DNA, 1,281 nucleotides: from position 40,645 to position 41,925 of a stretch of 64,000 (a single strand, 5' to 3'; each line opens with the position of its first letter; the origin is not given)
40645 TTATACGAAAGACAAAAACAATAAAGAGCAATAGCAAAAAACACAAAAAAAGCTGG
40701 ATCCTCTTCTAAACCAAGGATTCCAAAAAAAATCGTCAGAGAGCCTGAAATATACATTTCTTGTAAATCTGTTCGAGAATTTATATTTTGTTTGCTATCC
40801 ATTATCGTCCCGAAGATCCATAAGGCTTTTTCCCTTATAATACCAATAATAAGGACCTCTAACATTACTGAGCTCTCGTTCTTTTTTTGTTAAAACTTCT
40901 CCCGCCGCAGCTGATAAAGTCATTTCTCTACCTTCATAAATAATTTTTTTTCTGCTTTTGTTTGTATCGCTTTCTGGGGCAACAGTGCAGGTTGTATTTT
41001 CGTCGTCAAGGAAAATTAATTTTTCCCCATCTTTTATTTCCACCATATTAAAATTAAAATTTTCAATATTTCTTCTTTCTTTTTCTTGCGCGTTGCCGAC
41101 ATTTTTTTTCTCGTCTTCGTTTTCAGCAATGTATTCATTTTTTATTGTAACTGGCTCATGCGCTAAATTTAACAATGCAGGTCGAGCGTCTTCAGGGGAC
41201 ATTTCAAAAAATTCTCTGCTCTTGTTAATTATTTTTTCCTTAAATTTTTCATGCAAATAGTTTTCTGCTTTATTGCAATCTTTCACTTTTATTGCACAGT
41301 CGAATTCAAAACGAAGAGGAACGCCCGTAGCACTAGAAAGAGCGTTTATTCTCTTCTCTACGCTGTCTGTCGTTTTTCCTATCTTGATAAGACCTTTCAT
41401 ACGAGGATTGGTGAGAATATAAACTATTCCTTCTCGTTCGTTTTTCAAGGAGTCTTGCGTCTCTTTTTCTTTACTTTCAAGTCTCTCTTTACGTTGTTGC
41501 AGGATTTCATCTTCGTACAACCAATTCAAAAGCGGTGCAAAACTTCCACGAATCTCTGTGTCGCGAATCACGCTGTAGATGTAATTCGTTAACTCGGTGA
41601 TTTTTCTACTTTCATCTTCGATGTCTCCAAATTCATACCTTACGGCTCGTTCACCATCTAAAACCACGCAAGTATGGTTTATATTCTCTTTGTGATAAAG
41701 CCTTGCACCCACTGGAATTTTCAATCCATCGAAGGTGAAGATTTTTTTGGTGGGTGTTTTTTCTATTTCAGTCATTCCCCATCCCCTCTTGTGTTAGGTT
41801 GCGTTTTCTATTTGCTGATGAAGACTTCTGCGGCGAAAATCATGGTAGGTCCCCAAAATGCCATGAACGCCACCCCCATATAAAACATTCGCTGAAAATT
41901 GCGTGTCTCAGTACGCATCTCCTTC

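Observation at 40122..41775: Two-gene low-GC operon: T5orf172 (GIY-YIG-like) protein plus membrane-anchored Sel1-repeat protein, a candidate uncharacterised defence pair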

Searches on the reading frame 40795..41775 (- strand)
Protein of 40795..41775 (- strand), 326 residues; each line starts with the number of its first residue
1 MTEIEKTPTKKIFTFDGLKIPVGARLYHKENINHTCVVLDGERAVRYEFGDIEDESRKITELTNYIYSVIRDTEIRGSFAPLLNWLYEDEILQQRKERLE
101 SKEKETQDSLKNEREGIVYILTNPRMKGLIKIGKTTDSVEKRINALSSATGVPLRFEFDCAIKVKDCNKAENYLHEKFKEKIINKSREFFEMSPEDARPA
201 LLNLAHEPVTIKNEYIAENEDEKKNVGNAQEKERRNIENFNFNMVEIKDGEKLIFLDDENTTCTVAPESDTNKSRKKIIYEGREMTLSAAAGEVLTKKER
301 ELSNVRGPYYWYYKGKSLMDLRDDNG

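Call 3: search_protein_families(library=pfam, proteins=[window:40795-41775:-], max_evalue=1)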
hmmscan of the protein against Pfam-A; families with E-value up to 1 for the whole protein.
window:40795-41775:- (326 aa): 3 families
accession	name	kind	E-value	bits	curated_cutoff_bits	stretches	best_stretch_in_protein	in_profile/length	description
PF10544.15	T5orf172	-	2e-18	67.2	20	1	116-198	1-94/101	T5orf172 domain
PF13455.12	MUG113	-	1.1e-15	58.4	22.3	1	131-198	2-67/73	Meiotically up-regulated gene 113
PF07508.19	Recombinase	-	0.025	15.3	21.1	1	80-147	21-65/102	Recombinase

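Call 4: search_protein_families(library=padloc, proteins=[window:40795-41775:-], max_evalue=1)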
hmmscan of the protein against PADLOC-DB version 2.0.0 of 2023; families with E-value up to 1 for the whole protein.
window:40795-41775:- (326 aa): 6 families
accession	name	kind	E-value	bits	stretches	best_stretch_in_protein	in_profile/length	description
PDLC05041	PDC-S57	-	6.3e-68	226.5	2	113-323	3-204/212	-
PDLC05043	PDC-S57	-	6.9e-49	164.4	2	114-324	3-215/221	-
PDLC05042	PDC-S57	-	2.6e-12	44.9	1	112-227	4-119/245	-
PDLC03977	PD-Lambda-1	-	1e-10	39.1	1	91-233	331-478/496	-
PDLC03976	PD-Lambda-1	-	4.9e-10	36.9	1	91-238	332-485/491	-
PDLC05040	PDC-S57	-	1.9e-07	29.2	1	115-193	3-81/229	-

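Call 6: search_protein_families(library=ncbifam, proteins=[window:40795-41775:-], max_evalue=0.1)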
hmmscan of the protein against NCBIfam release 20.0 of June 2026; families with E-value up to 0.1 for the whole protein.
window:40795-41775:- (326 aa): 1 family
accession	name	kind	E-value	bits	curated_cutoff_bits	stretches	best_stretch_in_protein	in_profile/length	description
NF007831.0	PRK10542.1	equivalog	0.015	14.8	198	0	179-260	33-118/201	glutathione transferase GstA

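Call 7: search_protein_families(library=phrogs, proteins=[window:40795-41775:-], max_evalue=0.1)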
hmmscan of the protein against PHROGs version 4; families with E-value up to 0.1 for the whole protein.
window:40795-41775:- (326 aa): 11 families
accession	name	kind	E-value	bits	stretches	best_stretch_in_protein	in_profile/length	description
phrog_16524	-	unknown function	2.8e-27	96.7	1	113-219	22-129/215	-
phrog_8430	-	unknown function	3.7e-16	59.9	1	108-210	287-395/439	-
phrog_18781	-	unknown function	2.4e-15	57.5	1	111-291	2-178/222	-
phrog_36333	-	unknown function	2.6e-14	54.2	1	116-195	4-83/199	-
phrog_5032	-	unknown function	4e-10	40.6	1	104-194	67-151/178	-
phrog_8130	-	unknown function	1.1e-09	38.8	1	95-198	160-256/434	-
phrog_1847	-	unknown function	8.7e-09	35.8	1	91-217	325-456/474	-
phrog_681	-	DNA, RNA and nucleotide metabolism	1.7e-06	27.9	1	111-226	436-558/576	endonuclease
phrog_15085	-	unknown function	1.1e-05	26.7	1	115-197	3-87/103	-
phrog_33243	-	unknown function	0.0014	19.1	1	101-183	144-223/262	-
phrog_17889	-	DNA, RNA and nucleotide metabolism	0.0031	18.1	1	115-197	61-139/157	endonuclease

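Call 9: find_homologous_proteins(query=window:40795-41775:-)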
Query window:40795-41775:- (326 aa): 129 proteins with E <= 0.001 among 1973 candidates; the best 120 are listed.
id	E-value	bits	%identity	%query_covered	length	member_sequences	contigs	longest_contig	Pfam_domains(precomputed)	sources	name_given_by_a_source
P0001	1.5e-212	722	100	100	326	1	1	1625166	PF10544.16,PF13455.13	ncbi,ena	-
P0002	3.9e-144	498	72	99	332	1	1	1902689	PF10544.16,PF13455.13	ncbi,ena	-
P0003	2.2e-117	410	60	99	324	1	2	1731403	PF10544.16,PF13455.13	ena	-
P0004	2.1e-66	242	55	68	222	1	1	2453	PF10544.16,PF13455.13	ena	-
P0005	2.1e-64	236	55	65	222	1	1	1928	PF10544.16,PF13455.13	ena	-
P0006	1.6e-32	131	42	63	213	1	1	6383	PF10544.16,PF13455.13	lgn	-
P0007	1.6e-30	124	42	67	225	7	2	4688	PF10544.16,PF13455.13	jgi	jgi:hypothetical protein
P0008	9.2e-28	115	39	62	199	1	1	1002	PF10544.16,PF13455.13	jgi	jgi:hypothetical protein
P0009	1.8e-27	114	38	64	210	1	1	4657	PF10544.16,PF13455.13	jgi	jgi:hypothetical protein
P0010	1.9e-26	111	36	64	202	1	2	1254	PF10544.16,PF13455.13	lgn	-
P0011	2.0e-26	111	36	64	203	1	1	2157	PF10544.16,PF13455.13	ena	-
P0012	3.2e-26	110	38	62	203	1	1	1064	PF10544.16,PF13455.13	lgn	-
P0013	4.1e-26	110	37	64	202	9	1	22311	PF10544.16,PF13455.13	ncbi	-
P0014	4.4e-26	110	35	64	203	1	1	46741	PF10544.16,PF13455.13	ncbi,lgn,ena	-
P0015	1.7e-25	108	39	62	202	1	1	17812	PF10544.16,PF13455.13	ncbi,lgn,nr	ncbi:MAG: GIY-YIG nuclease family protein [Candidatus Vogelbacteria bacterium]|nr:GIY-YIG nuclease f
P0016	2.3e-25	108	39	63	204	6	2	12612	PF10544.16,PF13455.13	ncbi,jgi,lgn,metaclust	metaclust:\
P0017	1.4e-24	105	39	62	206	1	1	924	PF10544.16,PF13455.13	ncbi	-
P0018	4.8e-24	103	39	66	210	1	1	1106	PF10544.16,PF13455.13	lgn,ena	-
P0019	7.1e-24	103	38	64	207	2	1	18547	PF10544.16,PF13455.13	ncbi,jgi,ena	jgi:hypothetical protein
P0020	1.1e-23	102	36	63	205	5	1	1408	PF10544.16,PF13455.13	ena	-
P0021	1.4e-23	102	39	62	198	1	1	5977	PF10544.16,PF13455.13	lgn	-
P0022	1.4e-23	102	37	62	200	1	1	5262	PF10544.16,PF13455.13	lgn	-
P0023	2.4e-23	101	36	63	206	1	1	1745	PF10544.16,PF13455.13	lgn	-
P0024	3.6e-23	100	38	63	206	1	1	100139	PF10544.16,PF13455.13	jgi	jgi:hypothetical protein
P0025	3.7e-23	100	39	63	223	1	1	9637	PF10544.16,PF13455.13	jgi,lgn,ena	-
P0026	8.6e-23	99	38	62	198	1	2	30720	PF10544.16,PF13455.13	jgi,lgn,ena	-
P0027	1.3e-22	98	36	65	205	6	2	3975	PF10544.16,PF13455.13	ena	-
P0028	1.7e-22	98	40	65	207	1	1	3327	PF10544.16,PF13455.13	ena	-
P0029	8.6e-22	96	38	64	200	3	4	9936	PF10544.16,PF13455.13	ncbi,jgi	jgi:hypothetical protein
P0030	1.3e-21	95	37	64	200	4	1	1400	PF10544.16,PF13455.13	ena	-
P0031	2.8e-21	94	37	64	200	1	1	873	PF10544.16,PF13455.13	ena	-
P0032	3.2e-21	94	37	65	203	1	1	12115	PF10544.16,PF13455.13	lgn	-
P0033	3.7e-21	94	35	66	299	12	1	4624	PF10544.16,PF13455.13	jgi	-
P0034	6.9e-21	93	36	64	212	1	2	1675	PF10544.16,PF13455.13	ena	-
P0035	1.3e-20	92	37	62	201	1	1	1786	PF10544.16,PF13455.13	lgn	-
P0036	2.4e-20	91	36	63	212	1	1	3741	PF10544.16,PF13455.13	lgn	-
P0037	3.9e-20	90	33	67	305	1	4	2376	PF10544.16,PF13455.13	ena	-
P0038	1.7e-18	85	37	65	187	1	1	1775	PF10544.16,PF13455.13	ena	-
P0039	1.3e-17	82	35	65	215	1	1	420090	PF10544.16,PF13455.13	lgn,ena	-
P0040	3.1e-17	81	35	63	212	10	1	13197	PF10544.16,PF13455.13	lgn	-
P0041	5.8e-17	80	35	67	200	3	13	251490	PF10544.16,PF13455.13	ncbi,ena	-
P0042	9.8e-17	79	37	61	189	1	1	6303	PF10544.16,PF13455.13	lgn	-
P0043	1.7e-16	78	35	65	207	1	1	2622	PF10544.16,PF13455.13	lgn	-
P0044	3.8e-16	77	33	63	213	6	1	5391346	PF10544.16,PF13455.13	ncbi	ncbi:GIY-YIG nuclease family protein [Glaciimonas sp. GNP009]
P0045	5.8e-16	77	35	63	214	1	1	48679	PF10544.16,PF13455.13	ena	-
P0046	3.3e-15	74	42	29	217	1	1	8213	PF10544.16,PF13455.13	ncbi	-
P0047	5.1e-15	74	31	64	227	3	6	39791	PF10544.16,PF13455.13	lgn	-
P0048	6.3e-15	73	33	64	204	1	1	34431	PF10544.16,PF13455.13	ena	-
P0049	8.2e-15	73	44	33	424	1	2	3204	PF10544.16,PF13455.13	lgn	-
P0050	9.2e-15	73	36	49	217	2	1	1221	PF10544.16,PF13455.13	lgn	-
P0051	1.9e-14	72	32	63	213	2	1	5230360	PF10544.16,PF13455.13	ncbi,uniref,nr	ncbi:GIY-YIG nuclease family protein [Glaciimonas sp. PAMC28666]|uniref:GIY-YIG nuclease family prot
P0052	1.7e-13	69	45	28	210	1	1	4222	PF10544.16,PF13455.13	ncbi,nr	ncbi:GIY-YIG nuclease family protein [Paraburkholderia aspalathi]|nr:GIY-YIG nuclease family protein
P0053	7.7e-13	66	47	27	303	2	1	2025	PF10544.16,PF13455.13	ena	-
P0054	8.1e-13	66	44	31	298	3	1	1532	PF10544.16,PF13455.13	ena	-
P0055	1.4e-12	66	35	50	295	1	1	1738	PF10544.16,PF13455.13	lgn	-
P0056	2.0e-12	65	45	28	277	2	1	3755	PF10544.16,PF13455.13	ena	-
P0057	6.7e-12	63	36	36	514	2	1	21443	PF10544.16,PF13455.13,PF08238.19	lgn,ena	-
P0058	6.9e-12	63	45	28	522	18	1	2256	PF10544.16,PF13455.13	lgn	-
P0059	2.2e-11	62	37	37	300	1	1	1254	PF10544.16,PF13455.13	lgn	-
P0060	2.3e-11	62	40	30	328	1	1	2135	PF10544.16,PF13455.13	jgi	-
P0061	3.6e-11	61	47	28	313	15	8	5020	PF10544.16,PF13455.13,PF08238.19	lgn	-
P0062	5.1e-11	60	36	37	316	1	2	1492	PF10544.16,PF13455.13,PF08238.19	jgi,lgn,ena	-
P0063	5.4e-11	60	38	33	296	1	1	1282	PF10544.16,PF13455.13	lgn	-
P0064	1.1e-10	59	41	32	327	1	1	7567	PF10544.16,PF13455.13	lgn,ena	-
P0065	1.1e-10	59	43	27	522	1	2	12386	PF10544.16,PF13455.13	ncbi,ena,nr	ncbi:MAG: GIY-YIG nuclease family protein [Alistipes sp.]|nr:GIY-YIG nuclease family protein [Alisti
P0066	1.2e-10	59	48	25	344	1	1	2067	PF10544.16,PF13455.13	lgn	-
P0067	1.4e-10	59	33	37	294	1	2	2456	PF10544.16,PF13455.13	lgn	-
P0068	1.7e-10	59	38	29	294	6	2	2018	PF10544.16,PF13455.13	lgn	-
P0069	1.8e-10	59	46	25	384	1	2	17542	PF10544.16,PF13455.13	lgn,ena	-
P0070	2.9e-10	58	38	29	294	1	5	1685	PF10544.16,PF13455.13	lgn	-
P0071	3.3e-10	58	43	27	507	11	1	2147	PF10544.16,PF13455.13,PF08238.19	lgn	-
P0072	3.4e-10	58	43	27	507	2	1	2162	PF10544.16,PF13455.13,PF08238.19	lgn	-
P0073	4.1e-10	57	44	29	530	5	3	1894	PF10544.16,PF13455.13,PF08238.19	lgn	-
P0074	5.6e-10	57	39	33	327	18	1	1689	PF10544.16,PF13455.13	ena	-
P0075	5.6e-10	57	37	29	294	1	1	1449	PF10544.16,PF13455.13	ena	-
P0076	6.8e-10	57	42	28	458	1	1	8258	PF10544.16,PF13455.13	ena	-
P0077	7.1e-10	57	40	29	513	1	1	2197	PF10544.16,PF13455.13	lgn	-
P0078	7.6e-10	57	42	28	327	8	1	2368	PF10544.16,PF13455.13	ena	-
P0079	9.9e-10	56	35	39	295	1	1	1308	PF10544.16,PF13455.13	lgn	-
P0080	1.1e-9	56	43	27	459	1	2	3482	PF10544.16,PF13455.13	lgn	-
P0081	1.1e-9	56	42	28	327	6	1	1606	PF10544.16,PF13455.13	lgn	-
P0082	1.3e-9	56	43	27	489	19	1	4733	PF10544.16,PF13455.13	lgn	-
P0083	2.0e-9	55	41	29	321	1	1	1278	PF10544.16,PF13455.13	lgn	-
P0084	2.1e-9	55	41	25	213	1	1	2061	PF10544.16,PF13455.13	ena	-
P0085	2.7e-9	55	38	33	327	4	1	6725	PF10544.16,PF13455.13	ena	-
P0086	2.7e-9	55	38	33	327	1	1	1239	PF10544.16,PF13455.13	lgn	-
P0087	2.7e-9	55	40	28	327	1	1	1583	PF10544.16,PF13455.13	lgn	-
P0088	3.2e-9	54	43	26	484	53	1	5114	PF10544.16,PF13455.13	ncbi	-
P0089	3.3e-9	54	38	33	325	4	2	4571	PF10544.16,PF13455.13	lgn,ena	-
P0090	3.4e-9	54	37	29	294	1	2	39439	PF10544.16,PF13455.13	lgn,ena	-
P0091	3.8e-9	54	40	29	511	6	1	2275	PF10544.16,PF13455.13,PF08238.19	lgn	-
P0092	3.8e-9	54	42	29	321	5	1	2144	PF10544.16,PF13455.13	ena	-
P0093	3.8e-9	54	41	29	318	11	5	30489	PF10544.16,PF13455.13,PF08238.19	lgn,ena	-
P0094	3.9e-9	54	42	26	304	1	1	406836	PF10544.16,PF08238.19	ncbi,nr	ncbi:MAG: GIY-YIG nuclease family protein [Bacteroidetes bacterium]|nr:GIY-YIG nuclease family prote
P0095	4.1e-9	54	43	26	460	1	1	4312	PF10544.16,PF13455.13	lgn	-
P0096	4.9e-9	54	43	27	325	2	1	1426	PF10544.16,PF13455.13,PF08238.19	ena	-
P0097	5.5e-9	54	38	35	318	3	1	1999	PF10544.16,PF13455.13,PF08238.19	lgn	-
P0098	5.8e-9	54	37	37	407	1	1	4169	PF10544.16,PF13455.13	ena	-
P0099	6.1e-9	54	39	33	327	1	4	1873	PF10544.16,PF13455.13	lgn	-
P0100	6.7e-9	53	40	29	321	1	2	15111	PF10544.16,PF13455.13,PF08238.19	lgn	-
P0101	6.7e-9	53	39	33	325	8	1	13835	PF10544.16,PF13455.13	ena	-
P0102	7.9e-9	53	36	34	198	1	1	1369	PF10544.16,PF13455.13,PF09397.17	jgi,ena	-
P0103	9.8e-9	53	46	23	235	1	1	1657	PF10544.16,PF13455.13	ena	-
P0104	1.1e-8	53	42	26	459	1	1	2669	PF10544.16,PF13455.13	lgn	-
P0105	1.4e-8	52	40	29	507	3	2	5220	PF10544.16,PF13455.13,PF08238.19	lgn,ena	-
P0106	1.5e-8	52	42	28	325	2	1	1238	PF10544.16,PF13455.13,PF08238.19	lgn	-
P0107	2.2e-8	52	41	27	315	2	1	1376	PF10544.16,PF13455.13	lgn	-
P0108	2.9e-8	51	38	34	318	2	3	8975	PF10544.16,PF13455.13,PF08238.19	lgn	-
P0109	3.9e-8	51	37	35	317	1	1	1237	PF10544.16,PF13455.13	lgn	-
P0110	4.5e-8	51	40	27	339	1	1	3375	PF10544.16,PF13455.13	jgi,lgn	-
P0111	1.1e-7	49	41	24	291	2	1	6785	PF10544.16,PF13455.13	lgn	-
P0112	1.1e-7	49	41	29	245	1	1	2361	PF10544.16,PF13455.13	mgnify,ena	mgnify:CR=1 FL=1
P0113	2.3e-7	48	41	29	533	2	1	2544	PF10544.16,PF13455.13,PF08238.19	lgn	-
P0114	3.8e-7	48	42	23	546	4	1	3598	PF10544.16,PF13455.13,PF08238.19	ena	-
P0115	4.4e-7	47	39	29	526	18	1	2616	PF10544.16,PF13455.13,PF08238.19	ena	-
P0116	4.5e-7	47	40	31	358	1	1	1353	PF10544.16,PF13414.13,PF13455.13,PF00515.35,PF13424.13,PF13181.13,PF07719.24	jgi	-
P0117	5.2e-7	47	41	28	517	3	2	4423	PF10544.16,PF13455.13,PF08238.19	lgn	-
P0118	7.0e-7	47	36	28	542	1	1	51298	PF10544.16,PF13455.13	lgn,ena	-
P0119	2.4e-6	45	37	33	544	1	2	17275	PF10544.16,PF13455.13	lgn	-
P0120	3.7e-6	44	36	30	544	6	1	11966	PF10544.16,PF13455.13,PF08238.19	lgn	-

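Call 11: find_encoding_contigs(protein=P0002, flank=10000, max_places=3)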
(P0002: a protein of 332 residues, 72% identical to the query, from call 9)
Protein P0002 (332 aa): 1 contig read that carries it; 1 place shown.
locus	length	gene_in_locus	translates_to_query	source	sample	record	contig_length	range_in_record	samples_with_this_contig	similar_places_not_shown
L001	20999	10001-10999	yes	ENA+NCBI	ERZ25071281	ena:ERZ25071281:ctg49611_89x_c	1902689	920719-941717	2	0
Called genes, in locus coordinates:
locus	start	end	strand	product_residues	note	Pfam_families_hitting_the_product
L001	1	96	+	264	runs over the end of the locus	PF01281:Ribosomal_L9_N, PF03948:Ribosomal_L9_C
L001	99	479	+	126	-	-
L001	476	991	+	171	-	PF13279:4HBT_2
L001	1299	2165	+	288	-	PF13649:Methyltransf_25 (faint), PF01170:UPF0020 (faint), PF13847:Methyltransf_31 (faint), PF01555:N6_N4_Mtase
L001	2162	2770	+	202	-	PF18275:His_Me_b4a2, PF02945:Endonuclease_7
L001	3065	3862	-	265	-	PF00106:adh_short (weak), PF13561:adh_short_C2, PF00106:adh_short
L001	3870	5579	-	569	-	PF13522:GATase_6, PF13537:GATase_7, PF00156:Pribosyltran (weak)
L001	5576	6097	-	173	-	PF02674:Colicin_V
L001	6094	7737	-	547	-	PF18073:Zn_ribbon_LapB (weak), PF03796:DnaB_C (weak), PF13481:AAA_25, PF23442:DUF7125 (faint), PF06745:ATPase (faint), PF13191:AAA_16 (faint), PF13401:AAA_22 (weak), PF13541:ChlI (weak)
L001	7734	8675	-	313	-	PF02463:SMC_N (weak), PF00005:ABC_tran, PF13304:AAA_21 (weak)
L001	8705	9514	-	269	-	PF02405:MlaE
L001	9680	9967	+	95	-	-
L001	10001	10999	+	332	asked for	PF10544:T5orf172, PF13455:MUG113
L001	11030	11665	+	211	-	PF08238:Sel1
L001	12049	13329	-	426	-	PF01168:Ala_racemase_N, PF00842:Ala_racemase_C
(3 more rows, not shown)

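Call 12: find_encoding_contigs(protein=P0003, flank=10000, max_places=3)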
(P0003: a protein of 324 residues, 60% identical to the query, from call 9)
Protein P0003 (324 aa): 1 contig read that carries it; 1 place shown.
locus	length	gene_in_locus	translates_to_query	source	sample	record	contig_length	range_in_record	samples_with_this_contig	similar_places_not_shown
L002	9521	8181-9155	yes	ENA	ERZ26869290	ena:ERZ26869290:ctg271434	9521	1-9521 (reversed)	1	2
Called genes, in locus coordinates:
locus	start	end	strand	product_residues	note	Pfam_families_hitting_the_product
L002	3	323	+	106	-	?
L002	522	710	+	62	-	-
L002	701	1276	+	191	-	-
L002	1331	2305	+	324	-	PF10544:T5orf172, PF13455:MUG113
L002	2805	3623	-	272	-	PF03796:DnaB_C, PF13481:AAA_25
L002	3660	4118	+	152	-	-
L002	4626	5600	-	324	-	PF10544:T5orf172, PF13455:MUG113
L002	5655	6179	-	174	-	-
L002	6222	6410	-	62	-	-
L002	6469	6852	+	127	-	PF02405:MlaE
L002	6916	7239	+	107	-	-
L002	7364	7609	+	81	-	-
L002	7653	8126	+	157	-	PF07798:CCDC90-like (weak)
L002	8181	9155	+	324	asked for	PF10544:T5orf172, PF13455:MUG113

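Call 13: find_encoding_contigs(protein=P0001, flank=10000, max_places=3)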
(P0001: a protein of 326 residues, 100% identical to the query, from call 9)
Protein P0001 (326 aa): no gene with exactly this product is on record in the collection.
